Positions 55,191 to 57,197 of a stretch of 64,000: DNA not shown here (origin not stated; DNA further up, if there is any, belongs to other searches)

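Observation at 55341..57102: Chromosomal secreted fibre-like protein carrying a phage tail-fibre-type S74 intramolecular chaperone domain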

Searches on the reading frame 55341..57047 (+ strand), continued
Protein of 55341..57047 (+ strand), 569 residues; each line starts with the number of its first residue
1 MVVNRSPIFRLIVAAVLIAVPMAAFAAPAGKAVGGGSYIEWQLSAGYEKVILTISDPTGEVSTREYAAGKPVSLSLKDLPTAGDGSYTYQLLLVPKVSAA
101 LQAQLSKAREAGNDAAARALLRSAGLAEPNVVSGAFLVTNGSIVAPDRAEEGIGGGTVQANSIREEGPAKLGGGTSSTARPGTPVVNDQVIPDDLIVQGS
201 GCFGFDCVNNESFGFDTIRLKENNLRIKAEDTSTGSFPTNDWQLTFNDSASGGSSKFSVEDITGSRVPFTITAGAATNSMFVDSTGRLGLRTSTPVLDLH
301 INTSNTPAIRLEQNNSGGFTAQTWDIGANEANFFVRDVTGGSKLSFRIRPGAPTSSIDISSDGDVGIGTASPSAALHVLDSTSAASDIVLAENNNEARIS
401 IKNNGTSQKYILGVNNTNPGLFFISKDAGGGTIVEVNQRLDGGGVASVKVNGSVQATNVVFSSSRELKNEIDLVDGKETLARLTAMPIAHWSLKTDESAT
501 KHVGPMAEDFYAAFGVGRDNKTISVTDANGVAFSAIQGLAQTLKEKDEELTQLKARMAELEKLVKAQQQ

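Call 30: search_dna_similar(query=window:55341-57047:+, collection=phages, mode=protein, max_evalue=0.001, max_rows=25)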
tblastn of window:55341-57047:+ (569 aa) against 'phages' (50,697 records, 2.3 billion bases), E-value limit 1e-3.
Records with a match: 16; places in all: 16; records where one place covers at least 80% of the query: 0.
Best place of each record, by identity: <60% 16.
By first word of the organism name: Klebsiella 6; Erwinia 5; Pseudomonas 2; Serratia 2; Achromobacter 1.
By host as written in the record: Klebsiella pneumoniae NI9 3; Pseudomonas aeruginosa 2; Erwinia amylovora 2; Erwinia pyrifoliae 2; Klebsiella pneumoniae 51503 2; Serratia marcescens 2; Erwinia amylovora 1/79Sm 1; Klebsiella sp. 1; and 1 more.
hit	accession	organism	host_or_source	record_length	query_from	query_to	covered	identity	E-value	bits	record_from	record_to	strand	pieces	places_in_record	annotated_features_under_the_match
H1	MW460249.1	Pseudomonas phage Itty13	Pseudomonas aeruginosa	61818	452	545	17%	42.3%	9e-9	65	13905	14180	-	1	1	hypothetical protein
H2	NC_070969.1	Pseudomonas phage Itty13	Pseudomonas aeruginosa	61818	452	545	17%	42.3%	9e-9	65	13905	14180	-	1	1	hypothetical protein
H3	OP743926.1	Erwinia phage Stean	Erwinia amylovora 1/79Sm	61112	452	545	17%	35.1%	2e-5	54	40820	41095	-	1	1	hypothetical protein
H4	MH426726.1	Erwinia phage Pavtok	Erwinia amylovora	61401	452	545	17%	35.1%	8e-5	52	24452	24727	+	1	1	hypothetical protein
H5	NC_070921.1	Erwinia phage Pavtok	Erwinia amylovora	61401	452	545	17%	35.1%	8e-5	52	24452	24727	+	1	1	virion structural protein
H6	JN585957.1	Erwinia phage PEp14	Erwinia pyrifoliae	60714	452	545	17%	34.0%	5e-5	52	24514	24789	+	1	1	hypothetical protein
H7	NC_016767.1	Erwinia phage PEp14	Erwinia pyrifoliae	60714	452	545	17%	34.0%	5e-5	52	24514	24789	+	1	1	virion structural protein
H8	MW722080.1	Klebsiella phage vB_KpnP_ZX1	Klebsiella sp.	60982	452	539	15%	36.0%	3e-4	50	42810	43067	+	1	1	tail fiber domain-containing protein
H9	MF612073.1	Klebsiella phage SopranoGao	Klebsiella pneumoniae 51503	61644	452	539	15%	36.0%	3e-4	50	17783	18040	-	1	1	hypothetical protein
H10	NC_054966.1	Klebsiella phage SopranoGao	Klebsiella pneumoniae 51503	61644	452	539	15%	36.0%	3e-4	50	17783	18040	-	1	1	virion structural protein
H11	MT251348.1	Klebsiella phage SJM3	Klebsiella pneumoniae NI9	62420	459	539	14%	39.0%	2e-5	54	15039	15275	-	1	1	tail fiber domain-containing protein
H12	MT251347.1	Klebsiella phage LASTA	Klebsiella pneumoniae NI9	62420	459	539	14%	39.0%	2e-5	54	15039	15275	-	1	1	tail fiber domain-containing protein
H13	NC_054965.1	Klebsiella phage LASTA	Klebsiella pneumoniae NI9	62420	459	539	14%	39.0%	2e-5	54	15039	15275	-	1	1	virion structural protein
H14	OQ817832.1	Achromobacter phage CF418P1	Achromobacter sp.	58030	463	543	14%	38.2%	3e-4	50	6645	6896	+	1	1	hypothetical protein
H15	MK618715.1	Serratia phage Parlo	Serratia marcescens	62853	452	539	15%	34.8%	7e-4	49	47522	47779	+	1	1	intramolecular chaperone auto-processing domain-containing protein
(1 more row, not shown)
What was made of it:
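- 56727..56945 (+): Peptidase_S74 intramolecular chaperone domain, aa 463-535, with predicted nucleophile Ser463 (56727-56729) and general base Lys468 (56742-56744). Phage S74 proteins are 34-42% identical over aa 452-545 (call 30)
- Phage proteins share 34-42% identity over the S74 domain (call 30).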

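Call 38: search_protein_families(library=pfam, proteins=[L002:10001-11800:+, L053:9995-11806:+, L054:9914-11653:+, L065:7786-9417:+, L073:12039-13763:+, L052:10001-11470:+], max_evalue=0.1)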
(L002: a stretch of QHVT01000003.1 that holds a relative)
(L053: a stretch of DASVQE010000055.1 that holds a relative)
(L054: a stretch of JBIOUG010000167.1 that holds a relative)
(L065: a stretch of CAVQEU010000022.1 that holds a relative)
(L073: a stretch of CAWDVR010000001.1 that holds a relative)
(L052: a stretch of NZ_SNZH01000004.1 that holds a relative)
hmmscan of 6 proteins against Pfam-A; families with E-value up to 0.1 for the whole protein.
L002:10001-11800:+ (600 aa): 1 family
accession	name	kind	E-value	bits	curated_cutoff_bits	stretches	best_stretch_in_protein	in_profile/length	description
PF00732.25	GMC_oxred_N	-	0.094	12.9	23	0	21-51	15-45/218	GMC oxidoreductase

L053:9995-11806:+ (604 aa): 0 families

L054:9914-11653:+ (580 aa): 0 families

L065:7786-9417:+ (544 aa): 1 family
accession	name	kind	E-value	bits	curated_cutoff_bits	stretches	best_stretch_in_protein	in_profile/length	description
PF13860.13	FlgD_ig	-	0.002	18.5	27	1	41-100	8-74/79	FlgD Ig-like domain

L073:12039-13763:+ (575 aa): 1 family
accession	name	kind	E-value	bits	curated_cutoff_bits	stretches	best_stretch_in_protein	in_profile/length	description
PF25443.1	ANG-1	-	0.029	15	28.5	1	538-572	9-43/105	ANG-1-like domain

L052:10001-11470:+ (490 aa): 1 family
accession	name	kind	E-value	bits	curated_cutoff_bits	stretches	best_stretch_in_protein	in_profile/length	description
PF13884.11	Peptidase_S74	-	6.2e-12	46.1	22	1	388-437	1-51/58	Chaperone of endosialidase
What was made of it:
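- On Peptidase_S74 / intramolecular chaperone auto-processing (ICA) domain: The relative L052 (Tahibacter) scores 46 bits (call 38)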

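Call 43: predict_structure(alignment_id=A2)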
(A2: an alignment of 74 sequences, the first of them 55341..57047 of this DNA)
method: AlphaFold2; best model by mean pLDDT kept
length: 569 residues; sequences in the alignment: 74
mean_pLDDT: 68.6   pTM: 0.32
mean pLDDT of the five models: 68.6, 66.7, 66.4, 66.0, 65.8
residues with pLDDT >= 90: 112; 70-90: 161; 50-70: 206; < 50: 90
segments of 3 or more residues with pLDDT < 50: 1-3, 21-26, 149-192, 272-275, 327-330, 350-355, 369-372
pLDDT, mean of each block of 10 residues (from residue 1): 62 73 54 88 87 93 92 92 92 90 90 89 82 91 73 34 34 32 36 49 52 57 62 55 60 58 55 51 62 57 60 55 49 51 54 50 53 52 56 74 77 78 73 64 57 53 71 89 91 83 90 88 85 90 92 92 88
secondary structure, 60 per line:
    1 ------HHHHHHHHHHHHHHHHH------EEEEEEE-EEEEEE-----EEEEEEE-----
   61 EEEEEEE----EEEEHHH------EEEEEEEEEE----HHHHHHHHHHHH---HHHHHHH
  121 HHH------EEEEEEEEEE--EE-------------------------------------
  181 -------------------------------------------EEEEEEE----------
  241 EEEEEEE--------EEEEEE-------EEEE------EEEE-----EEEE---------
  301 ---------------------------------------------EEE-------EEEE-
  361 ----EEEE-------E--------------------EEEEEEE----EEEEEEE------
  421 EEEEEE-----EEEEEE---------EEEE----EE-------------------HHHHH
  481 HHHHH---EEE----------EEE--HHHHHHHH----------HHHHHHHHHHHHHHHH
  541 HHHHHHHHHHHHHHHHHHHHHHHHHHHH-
elements in order: H7-23 E30-36 E38-43 E49-55 E61-67 E72-75 E85-94 H99-110 H114-123 E130-139 E224-230 E241-247 E256-261 E269-272 E279-282 E288-291 E346-348 E356-359 E365-368 E397-403 E408-414 E421-426 E432-437 E447-450 H476-485 E489-491 E502-504 H507-514 H525-568
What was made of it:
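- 55341..55418 (+): Signal peptide, aa 1-26 (Sec/SPI type, AFA|AP). The model shows a helix at 7-23 (call 43).
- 55419..55772 (+): N-terminal domain, aa 27-144: Ig/FN3-like beta-sandwich plus a helical hairpin; moderately conserved (42-48% identity). pLDDT about 90 (call 43).
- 55773..55895 (+): Low-complexity, gap-rich linker, aa 145-185. pLDDT below 40 (call 43).
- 56946..57050 (+): C-terminal helix (predicted trimeric coiled coil), aa 536-569, plus the stop codon. Helix 525-568 at pLDDT about 90 (call 43).
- On Peptidase_S74 / intramolecular chaperone auto-processing (ICA) domain: pLDDT 88-92 for aa 470-569 (call 43).
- Only a monomer could be modelled, and the core has low confidence (pLDDT about 55; call 43), so the trimeric beta-helix is inferred from homology.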

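Call 46: fold_search(model_id=the predicted structure, library=pdb)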
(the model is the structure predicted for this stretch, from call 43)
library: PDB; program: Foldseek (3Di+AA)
matches with E <= 10: 1050; with E <= 0.001: 2
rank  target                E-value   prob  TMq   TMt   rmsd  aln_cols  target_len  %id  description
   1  4uxe_A                3.1e-04  0.94  0.10  0.14  24.4       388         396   12  Crystal structure of the carboxy-terminal region of the bacteriophage T4 proximal long tail fibre protein gp34, P21 se (released 2015-08-19)
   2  4uxg_C                9.5e-04  0.84  0.11  0.14  24.4       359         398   13  Crystal structure of the carboxy-terminal region of the bacteriophage T4 proximal long tail fibre protein gp34, R32 na (released 2015-09-30)
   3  4uxg_A                1.1e-03  0.85  0.10  0.13  24.8       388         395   13  Crystal structure of the carboxy-terminal region of the bacteriophage T4 proximal long tail fibre protein gp34, R32 na (released 2015-09-30)
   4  4uxg_D                1.5e-03  0.80  0.10  0.14  24.1       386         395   12  Crystal structure of the carboxy-terminal region of the bacteriophage T4 proximal long tail fibre protein gp34, R32 na (released 2015-09-30)
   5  5nxh_A                2.7e-03  0.77  0.10  0.11  24.3       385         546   12  Crystal structure of the carboxy-terminal region of the bacteriophage T4 proximal long tail fibre protein gp34, residu (released 2017-07-12)
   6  3sd2                  4.1e-03  1.00  0.12  0.70   2.9       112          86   12  Crystal structure of a putative member of duf3244 protein family (BT_3571) from Bacteroides thetaiotaomicron vpi-5482 at (released 2011-06-29)
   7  7dc3_B                9.7e-03  1.00  0.15  0.56   6.6       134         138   18  Crystal structure of the MyRF ICA domain (released 2021-08-25)
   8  7dc3_C                1.0e-02  1.00  0.15  0.55   6.3       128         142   16  Crystal structure of the MyRF ICA domain (released 2021-08-25)
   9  5yvq_A                1.2e-02  0.91  0.20  0.29  17.1       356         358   12  Complex of Mu phage tail fiber and its chaperone (released 2019-05-22)
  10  7zn2_f                1.3e-02  0.84  0.13  0.11  23.8       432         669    9  Tail tip of siphophage T5 : full complex after interaction with its bacterial receptor FhuA (released 2023-02-08)
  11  7dc3_A                1.6e-02  1.00  0.15  0.53   5.3       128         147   16  Crystal structure of the MyRF ICA domain (released 2021-08-25)
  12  7jxu_C                2.3e-02  1.00  0.13  0.62   3.7       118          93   13  Structure of monobody 32 human MLKL pseudokinase domain complex (released 2021-03-10)
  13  3b83_C                2.6e-02  0.99  0.10  0.45   4.2        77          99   13  Computer-Based Redesign of a beta Sandwich Protein Suggests that Extensive Negative Design Is Not Required for De Novo (released 2008-11-04)
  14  2ee3_MODEL_1_A        3.5e-02  1.00  0.11  0.49   3.0        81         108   15  Solution structures of the fn3 domain of human collagen alpha-1(XX) chain (released 2007-08-21)
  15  6c83_C                3.5e-02  1.00  0.10  0.53   3.1        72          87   14  Structure of Aurora A (122-403) bound to inhibitory Monobody Mb2 and AMPPCP (released 2019-02-27)
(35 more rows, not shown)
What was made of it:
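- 55419..55772 (+): Foldseek FN3 hits (call 46).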

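Call 47: search_solved_structures(query=A2, max_evalue=1, show_alignments=2)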
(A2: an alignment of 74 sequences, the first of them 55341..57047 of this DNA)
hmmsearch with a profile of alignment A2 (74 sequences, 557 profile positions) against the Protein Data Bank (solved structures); distinct sequences matched with E-value up to 1: 8.
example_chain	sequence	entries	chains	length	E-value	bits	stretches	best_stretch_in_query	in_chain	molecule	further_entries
8ond_A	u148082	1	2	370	8.4e-09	37.8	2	347-441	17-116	bd2133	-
8ojn_C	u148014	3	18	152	7.1e-05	24.8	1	346-439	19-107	Cell wall surface anchor family protein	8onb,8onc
7dc3_A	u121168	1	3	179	0.00093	21.1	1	435-550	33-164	Isoform 2 of Myelin regulatory factor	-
6f45_A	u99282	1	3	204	0.0011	20.9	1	434-552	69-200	Long tail fiber distal subunit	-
4r4m_A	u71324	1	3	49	0.16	13.8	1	521-550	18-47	cGMP-dependent protein kinase 1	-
8ol4_A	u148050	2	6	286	0.17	13.6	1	335-374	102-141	Cell wall surface anchor family protein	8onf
8oml_A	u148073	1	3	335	0.2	13.5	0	329-372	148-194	Cell wall surface anchor family protein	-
4r4l_A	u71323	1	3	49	0.69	11.7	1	521-549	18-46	cGMP-dependent protein kinase 1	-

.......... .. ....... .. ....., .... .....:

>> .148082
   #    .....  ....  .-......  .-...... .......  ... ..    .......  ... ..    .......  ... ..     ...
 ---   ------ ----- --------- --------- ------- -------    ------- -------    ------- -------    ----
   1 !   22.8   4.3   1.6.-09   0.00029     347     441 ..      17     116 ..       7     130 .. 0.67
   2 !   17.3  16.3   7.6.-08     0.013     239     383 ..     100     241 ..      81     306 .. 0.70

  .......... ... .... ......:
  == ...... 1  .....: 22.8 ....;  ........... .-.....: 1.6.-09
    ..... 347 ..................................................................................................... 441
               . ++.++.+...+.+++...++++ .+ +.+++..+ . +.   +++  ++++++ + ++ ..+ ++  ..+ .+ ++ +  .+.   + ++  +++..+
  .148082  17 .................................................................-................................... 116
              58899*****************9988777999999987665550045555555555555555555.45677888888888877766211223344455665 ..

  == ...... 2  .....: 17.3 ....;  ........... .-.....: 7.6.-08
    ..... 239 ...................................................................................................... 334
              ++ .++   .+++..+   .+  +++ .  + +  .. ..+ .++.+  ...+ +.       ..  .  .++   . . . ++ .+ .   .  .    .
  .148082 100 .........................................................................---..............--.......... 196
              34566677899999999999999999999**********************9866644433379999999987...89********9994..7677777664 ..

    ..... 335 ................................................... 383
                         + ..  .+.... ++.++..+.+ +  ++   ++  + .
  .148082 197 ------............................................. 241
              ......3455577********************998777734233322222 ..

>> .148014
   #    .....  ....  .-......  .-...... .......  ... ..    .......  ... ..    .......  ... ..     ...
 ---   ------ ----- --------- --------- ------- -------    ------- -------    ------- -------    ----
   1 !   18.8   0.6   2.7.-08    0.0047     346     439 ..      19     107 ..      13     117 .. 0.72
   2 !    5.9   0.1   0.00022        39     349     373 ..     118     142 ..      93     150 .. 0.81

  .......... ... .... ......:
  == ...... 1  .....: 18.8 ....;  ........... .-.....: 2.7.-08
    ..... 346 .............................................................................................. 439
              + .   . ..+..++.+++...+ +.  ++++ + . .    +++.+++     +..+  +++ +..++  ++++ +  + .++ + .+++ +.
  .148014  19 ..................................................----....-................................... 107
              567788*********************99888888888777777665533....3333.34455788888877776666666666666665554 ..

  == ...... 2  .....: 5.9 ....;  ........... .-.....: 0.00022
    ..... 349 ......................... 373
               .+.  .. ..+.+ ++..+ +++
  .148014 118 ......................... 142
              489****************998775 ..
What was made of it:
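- On MAT (mosaic adhesive trimer) superfamily: 8OND E 8.4e-9, 8OJN 7e-5, with 8OL4 and 8OML weaker (call 47).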

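Call 51: list_cluster_members(proteins=[P0001, P0002, P0012])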
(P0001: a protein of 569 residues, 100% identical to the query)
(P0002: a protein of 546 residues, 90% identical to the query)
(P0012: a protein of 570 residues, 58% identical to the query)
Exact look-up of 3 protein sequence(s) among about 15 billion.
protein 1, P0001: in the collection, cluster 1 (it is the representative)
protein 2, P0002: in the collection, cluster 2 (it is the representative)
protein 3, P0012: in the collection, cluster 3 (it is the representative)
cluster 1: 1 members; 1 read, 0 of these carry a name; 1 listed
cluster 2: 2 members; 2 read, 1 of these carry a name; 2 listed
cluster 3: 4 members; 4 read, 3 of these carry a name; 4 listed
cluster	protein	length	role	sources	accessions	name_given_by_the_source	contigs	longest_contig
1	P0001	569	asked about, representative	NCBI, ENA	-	-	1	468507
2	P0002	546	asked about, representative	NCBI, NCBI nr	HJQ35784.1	MAG TPA: tail fiber domain-containing protein [Thermoanaerobaculia bacterium] | tail fiber domain-containing protein [Thermoanaerobaculia bacterium]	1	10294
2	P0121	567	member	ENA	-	-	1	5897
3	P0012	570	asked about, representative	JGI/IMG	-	endosialidase-like protein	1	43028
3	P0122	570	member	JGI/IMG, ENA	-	hypothetical protein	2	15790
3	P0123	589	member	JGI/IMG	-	hypothetical protein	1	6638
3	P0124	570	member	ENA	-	-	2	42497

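Call 54: find_related_loci(query=A1, collection=viral_contigs, flank=10000)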
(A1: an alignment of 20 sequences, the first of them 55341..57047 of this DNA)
Query A1 (569 aa) in viral_contigs; peptide patterns used: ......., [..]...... (x = any residue, [..] = any of these).
35 stretches matched a pattern, but none encodes a relative of the query by tblastn (E <= 1e-3).
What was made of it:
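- On Prophage or phage-derived tail fibre gene: There are 0 relatives in IMG/VR via core motifs (call 54).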

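Call 70: search_protein_families(library=padloc, proteins=[window:55341-57047:+], max_evalue=0.01)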
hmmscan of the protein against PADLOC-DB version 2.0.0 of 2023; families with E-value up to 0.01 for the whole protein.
window:55341-57047:+ (569 aa): 0 families
